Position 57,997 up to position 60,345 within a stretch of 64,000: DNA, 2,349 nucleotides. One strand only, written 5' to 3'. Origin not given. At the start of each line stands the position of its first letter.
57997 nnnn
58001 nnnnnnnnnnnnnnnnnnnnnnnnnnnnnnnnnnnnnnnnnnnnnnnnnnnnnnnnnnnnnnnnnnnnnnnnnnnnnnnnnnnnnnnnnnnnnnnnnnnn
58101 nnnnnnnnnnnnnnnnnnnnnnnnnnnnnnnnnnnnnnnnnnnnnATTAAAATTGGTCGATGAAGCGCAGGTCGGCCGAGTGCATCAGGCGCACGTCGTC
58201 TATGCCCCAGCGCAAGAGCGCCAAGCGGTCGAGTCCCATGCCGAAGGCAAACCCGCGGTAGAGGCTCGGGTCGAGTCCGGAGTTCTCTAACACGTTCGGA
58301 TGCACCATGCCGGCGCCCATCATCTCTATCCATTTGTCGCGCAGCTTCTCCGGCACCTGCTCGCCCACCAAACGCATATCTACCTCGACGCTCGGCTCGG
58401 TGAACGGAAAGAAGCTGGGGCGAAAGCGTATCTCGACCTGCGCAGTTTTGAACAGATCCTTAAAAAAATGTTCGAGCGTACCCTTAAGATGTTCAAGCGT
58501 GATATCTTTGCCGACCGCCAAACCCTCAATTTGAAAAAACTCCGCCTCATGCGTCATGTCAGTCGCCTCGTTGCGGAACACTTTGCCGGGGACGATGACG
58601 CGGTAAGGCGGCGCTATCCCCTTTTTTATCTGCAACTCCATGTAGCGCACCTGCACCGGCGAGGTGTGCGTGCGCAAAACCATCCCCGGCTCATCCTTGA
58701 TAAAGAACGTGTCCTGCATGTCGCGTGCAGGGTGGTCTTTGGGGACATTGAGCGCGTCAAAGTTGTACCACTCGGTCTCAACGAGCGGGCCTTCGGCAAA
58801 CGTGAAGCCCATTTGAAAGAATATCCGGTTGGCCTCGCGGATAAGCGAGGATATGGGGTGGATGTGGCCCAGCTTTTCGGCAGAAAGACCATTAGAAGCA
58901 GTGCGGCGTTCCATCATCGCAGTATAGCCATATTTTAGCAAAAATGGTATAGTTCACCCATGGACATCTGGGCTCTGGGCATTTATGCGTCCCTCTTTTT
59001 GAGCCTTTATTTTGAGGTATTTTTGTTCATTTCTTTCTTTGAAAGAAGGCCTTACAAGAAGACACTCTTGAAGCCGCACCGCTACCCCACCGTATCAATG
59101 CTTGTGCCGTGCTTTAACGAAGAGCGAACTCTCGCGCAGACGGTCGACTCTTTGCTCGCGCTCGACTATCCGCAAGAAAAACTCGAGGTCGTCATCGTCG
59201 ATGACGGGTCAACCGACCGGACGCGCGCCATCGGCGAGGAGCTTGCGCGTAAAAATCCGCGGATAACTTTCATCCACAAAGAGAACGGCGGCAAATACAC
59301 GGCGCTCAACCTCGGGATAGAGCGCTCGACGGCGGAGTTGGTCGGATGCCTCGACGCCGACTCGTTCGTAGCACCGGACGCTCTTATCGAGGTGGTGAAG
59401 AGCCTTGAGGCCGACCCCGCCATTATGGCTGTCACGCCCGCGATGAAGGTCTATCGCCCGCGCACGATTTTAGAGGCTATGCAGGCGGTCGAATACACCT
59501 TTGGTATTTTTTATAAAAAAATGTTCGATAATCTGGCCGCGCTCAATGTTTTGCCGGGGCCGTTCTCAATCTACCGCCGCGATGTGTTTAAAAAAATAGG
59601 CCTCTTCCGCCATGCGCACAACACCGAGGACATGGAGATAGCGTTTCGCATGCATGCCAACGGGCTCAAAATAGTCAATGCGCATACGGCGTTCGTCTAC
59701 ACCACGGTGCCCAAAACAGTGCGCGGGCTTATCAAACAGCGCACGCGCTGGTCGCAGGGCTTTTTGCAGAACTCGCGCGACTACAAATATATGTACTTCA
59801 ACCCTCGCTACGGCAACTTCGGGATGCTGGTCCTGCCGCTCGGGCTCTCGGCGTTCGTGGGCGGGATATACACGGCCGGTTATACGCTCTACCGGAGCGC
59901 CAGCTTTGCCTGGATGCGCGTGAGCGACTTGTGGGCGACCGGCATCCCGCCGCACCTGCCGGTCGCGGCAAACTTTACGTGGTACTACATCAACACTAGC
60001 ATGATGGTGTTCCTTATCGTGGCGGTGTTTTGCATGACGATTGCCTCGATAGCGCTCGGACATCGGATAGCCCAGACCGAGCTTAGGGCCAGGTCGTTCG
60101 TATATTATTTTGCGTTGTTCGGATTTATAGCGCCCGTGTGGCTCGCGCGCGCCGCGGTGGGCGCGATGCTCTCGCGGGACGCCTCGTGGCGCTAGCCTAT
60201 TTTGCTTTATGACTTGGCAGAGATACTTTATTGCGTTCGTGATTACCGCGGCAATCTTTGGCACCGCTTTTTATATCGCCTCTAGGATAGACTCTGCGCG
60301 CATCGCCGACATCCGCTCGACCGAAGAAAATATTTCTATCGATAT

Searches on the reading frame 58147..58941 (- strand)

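Call 57: search_protein_families(library=pfam, proteins=[window:58147-58941:-], max_evalue=0.0001)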
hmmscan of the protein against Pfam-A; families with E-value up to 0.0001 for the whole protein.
window:58147-58941:- (264 aa): 1 family
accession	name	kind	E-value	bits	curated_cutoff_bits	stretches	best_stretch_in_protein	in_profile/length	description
PF01409.25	tRNA-synt_2d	-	1.4e-94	316.6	19.8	1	23-264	12-246/246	tRNA synthetases class II core domain (F)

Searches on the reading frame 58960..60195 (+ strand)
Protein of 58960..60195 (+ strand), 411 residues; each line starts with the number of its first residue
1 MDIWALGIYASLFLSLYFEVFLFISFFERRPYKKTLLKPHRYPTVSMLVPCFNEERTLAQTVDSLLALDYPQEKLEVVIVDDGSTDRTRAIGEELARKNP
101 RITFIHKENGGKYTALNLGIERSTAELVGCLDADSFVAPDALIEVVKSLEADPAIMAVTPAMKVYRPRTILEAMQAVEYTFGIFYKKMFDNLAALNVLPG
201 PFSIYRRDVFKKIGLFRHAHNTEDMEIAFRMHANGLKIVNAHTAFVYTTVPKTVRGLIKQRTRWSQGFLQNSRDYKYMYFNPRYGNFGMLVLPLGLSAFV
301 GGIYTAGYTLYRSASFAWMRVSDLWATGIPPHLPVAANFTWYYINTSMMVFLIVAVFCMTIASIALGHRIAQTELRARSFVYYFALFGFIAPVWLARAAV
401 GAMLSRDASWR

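Call 57: search_protein_families(library=pfam, proteins=[window:58960-60195:+], max_evalue=0.0001)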
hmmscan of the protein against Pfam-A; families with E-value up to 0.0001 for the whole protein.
window:58960-60195:+ (411 aa): 6 families
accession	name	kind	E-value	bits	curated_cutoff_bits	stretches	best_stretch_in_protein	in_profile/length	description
PF00535.33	Glycos_transf_2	-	9.1e-37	127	23.3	1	46-214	1-168/168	Glycosyl transferase family 2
PF13641.12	Glyco_tranf_2_3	-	9.2e-32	111.3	27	1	43-267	1-230/230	Glycosyltransferase like family 2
PF13632.12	Glyco_trans_2_3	-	8e-21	75.2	27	1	130-356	4-195/198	Glycosyl transferase family group 2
PF03142.21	Chitin_synth_2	-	9.6e-14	51.3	27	1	118-208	195-287/527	Chitin synthase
PF13506.12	Glyco_transf_21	-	6e-13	49.1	21.7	1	111-265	17-173/174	Glycosyl transferase family 21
PF10111.15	Glyco_tranf_2_2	-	8.2e-09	35.8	27.3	1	46-247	1-215/276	Glycosyltransferase like family 2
